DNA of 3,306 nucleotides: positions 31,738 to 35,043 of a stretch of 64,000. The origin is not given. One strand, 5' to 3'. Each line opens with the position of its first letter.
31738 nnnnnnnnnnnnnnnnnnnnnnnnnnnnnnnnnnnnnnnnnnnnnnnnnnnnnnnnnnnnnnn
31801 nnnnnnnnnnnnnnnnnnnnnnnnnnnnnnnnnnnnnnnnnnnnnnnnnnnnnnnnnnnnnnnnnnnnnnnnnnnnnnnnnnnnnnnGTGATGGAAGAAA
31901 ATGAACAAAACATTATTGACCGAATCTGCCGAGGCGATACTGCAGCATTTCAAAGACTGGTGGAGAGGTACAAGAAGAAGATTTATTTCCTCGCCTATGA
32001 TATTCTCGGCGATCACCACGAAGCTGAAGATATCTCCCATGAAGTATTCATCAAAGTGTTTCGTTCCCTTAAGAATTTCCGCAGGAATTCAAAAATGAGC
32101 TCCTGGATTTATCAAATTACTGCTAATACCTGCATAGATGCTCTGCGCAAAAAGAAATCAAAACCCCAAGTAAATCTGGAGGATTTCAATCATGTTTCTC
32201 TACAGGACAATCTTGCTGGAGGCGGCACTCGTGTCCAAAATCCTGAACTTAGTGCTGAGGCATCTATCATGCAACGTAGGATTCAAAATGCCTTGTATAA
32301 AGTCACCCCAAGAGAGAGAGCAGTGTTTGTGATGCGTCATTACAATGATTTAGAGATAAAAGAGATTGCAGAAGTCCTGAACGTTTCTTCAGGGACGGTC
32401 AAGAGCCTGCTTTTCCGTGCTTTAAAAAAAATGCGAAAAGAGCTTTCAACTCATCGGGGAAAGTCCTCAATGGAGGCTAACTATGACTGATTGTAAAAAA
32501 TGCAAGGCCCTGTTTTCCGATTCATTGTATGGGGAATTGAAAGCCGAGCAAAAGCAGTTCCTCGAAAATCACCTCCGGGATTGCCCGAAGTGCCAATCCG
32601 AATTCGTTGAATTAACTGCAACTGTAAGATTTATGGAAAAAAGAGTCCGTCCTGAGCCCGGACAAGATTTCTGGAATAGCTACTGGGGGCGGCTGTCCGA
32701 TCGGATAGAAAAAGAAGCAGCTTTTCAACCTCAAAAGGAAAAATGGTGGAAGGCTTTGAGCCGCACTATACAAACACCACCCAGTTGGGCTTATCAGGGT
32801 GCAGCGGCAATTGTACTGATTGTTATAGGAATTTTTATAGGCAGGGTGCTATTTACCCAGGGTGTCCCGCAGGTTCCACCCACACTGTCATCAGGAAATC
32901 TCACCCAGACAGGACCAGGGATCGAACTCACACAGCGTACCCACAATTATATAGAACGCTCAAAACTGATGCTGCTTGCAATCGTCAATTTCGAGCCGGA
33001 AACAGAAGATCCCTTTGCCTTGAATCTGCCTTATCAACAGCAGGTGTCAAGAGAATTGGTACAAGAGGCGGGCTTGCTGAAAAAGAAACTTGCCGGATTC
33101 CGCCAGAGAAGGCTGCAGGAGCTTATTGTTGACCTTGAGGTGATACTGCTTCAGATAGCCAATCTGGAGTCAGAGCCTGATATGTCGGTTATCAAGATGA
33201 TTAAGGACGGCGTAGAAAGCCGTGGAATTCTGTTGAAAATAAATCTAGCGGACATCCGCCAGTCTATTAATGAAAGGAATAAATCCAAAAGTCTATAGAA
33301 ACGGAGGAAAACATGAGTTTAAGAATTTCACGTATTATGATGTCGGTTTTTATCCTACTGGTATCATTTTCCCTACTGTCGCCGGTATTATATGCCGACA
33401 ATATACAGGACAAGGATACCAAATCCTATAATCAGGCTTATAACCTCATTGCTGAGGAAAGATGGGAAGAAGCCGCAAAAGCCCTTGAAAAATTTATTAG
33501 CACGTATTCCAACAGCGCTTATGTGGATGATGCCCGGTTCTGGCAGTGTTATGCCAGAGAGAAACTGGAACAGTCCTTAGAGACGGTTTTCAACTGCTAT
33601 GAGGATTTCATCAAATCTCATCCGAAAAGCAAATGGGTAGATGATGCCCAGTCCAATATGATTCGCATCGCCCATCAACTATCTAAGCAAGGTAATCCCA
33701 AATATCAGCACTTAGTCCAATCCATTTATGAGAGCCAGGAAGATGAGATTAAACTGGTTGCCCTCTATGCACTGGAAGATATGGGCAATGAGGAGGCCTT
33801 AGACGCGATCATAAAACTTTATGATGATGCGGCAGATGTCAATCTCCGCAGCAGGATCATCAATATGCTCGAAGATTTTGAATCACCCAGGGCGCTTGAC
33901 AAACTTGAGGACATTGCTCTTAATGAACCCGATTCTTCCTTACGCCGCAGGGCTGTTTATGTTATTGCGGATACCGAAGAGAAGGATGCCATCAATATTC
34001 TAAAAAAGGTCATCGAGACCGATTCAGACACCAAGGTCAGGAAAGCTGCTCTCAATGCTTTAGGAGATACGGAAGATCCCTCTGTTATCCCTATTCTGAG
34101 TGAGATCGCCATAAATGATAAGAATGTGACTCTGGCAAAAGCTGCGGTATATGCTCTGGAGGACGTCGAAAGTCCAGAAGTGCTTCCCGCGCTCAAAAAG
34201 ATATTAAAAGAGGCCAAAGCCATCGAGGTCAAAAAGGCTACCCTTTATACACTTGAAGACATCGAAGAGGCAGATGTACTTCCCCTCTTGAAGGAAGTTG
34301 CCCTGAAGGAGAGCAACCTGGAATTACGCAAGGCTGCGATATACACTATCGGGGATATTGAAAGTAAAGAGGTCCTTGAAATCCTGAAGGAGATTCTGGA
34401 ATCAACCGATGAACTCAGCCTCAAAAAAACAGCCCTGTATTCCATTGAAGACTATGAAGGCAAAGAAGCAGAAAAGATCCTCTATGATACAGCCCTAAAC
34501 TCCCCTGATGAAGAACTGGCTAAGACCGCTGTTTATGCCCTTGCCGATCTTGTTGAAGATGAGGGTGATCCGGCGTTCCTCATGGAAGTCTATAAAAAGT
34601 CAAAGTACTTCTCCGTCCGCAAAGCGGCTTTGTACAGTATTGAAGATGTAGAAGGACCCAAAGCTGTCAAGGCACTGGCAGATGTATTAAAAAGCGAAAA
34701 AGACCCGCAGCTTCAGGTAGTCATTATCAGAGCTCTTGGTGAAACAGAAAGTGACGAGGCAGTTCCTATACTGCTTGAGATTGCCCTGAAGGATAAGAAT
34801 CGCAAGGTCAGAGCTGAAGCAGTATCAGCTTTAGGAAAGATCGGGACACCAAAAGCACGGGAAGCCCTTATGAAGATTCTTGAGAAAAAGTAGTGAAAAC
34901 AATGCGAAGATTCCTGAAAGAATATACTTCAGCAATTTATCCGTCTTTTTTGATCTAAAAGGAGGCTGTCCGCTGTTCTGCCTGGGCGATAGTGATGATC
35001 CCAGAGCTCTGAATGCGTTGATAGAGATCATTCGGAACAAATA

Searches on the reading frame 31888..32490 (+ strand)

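Call 11: search_protein_families(library=pfam, proteins=[window:31888-32490:+])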
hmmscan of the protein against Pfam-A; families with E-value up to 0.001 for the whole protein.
window:31888-32490:+ (200 aa): 5 families
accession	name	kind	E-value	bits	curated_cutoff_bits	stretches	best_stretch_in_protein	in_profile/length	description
PF04542.20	Sigma70_r2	-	1.1e-18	67.2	24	1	24-90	1-69/71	Sigma-70 region 2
PF08281.18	Sigma70_r4_2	-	3.3e-18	65.5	25.7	1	130-182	2-54/54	Sigma-70, region 4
PF04545.22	Sigma70_r4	-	3.3e-16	59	24.1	1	135-184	1-50/50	Sigma-70, region 4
PF07638.17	Sigma70_ECF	-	3.4e-06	27.5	21.1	1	8-187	6-184/185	ECF sigma factor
PF00196.25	GerE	-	3.4e-05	23.8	23.5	1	140-183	4-46/57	Bacterial regulatory proteins, luxR family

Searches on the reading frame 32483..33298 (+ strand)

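Call 11: search_protein_families(library=pfam, proteins=[window:32483-33298:+])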
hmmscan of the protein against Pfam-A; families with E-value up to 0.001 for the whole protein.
window:32483-33298:+ (271 aa): 1 family
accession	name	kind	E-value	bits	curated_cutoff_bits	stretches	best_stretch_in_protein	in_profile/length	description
PF13490.11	zf-HC2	-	1.3e-07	32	22.2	1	4-38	1-35/35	Putative zinc-finger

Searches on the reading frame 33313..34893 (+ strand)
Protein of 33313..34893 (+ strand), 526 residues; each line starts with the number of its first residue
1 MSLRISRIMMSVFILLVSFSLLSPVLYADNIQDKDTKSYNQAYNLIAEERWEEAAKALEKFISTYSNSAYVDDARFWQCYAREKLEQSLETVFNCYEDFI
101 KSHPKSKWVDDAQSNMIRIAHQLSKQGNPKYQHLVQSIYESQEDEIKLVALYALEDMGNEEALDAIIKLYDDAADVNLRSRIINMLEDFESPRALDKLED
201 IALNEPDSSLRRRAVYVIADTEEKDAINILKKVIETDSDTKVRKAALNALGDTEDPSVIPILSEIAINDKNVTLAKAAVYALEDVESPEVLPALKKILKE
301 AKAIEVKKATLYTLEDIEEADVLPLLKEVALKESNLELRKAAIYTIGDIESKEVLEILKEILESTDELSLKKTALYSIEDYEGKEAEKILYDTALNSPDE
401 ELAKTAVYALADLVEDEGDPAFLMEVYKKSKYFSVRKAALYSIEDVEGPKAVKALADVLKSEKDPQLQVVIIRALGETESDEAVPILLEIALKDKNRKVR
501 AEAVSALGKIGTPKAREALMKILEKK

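Call 11: search_protein_families(library=pfam, proteins=[window:33313-34893:+])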
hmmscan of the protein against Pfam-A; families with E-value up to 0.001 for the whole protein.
window:33313-34893:+ (526 aa): 11 families
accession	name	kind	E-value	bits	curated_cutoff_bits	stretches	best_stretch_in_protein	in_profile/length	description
PF13646.12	HEAT_2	-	1.2e-62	208.7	27.7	6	453-525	2-73/88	HEAT repeats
PF03130.22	HEAT_PBS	-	7.1e-28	94.3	20.9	1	499-524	1-26/27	PBS lyase HEAT-like repeat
PF02985.28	HEAT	-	2.6e-18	64.8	23.5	0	484-510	2-27/31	HEAT repeat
PF01347.28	Vitellogenin_N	-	2.7e-09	36.6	24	2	126-249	458-588/590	Lipoprotein amino terminal region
PF14668.11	RICTOR_V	-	6.6e-09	36.3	27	0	316-360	22-67/71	Rapamycin-insensitive companion of mTOR, domain 5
PF11838.14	ERAP1_C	-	2.6e-08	34.1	38.2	1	49-273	19-231/318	ERAP1-like C-terminal domain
PF13513.12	HEAT_EZ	-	3.3e-07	31.1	27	0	481-510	27-55/55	HEAT-like repeat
PF00514.29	Arm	-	5.1e-07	30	20.6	0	483-509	13-38/41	Armadillo/beta-catenin-like repeat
PF13525.12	YfiO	-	1.5e-06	28.6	25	1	33-111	3-80/203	Outer membrane lipoprotein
PF13174.12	TPR_6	-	0.00011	23.1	26.3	0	39-68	4-33/33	Tetratricopeptide repeat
PF14666.11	RICTOR_M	-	0.00042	20.5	27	0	351-413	42-103/104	Rapamycin-insensitive companion of mTOR, middle domain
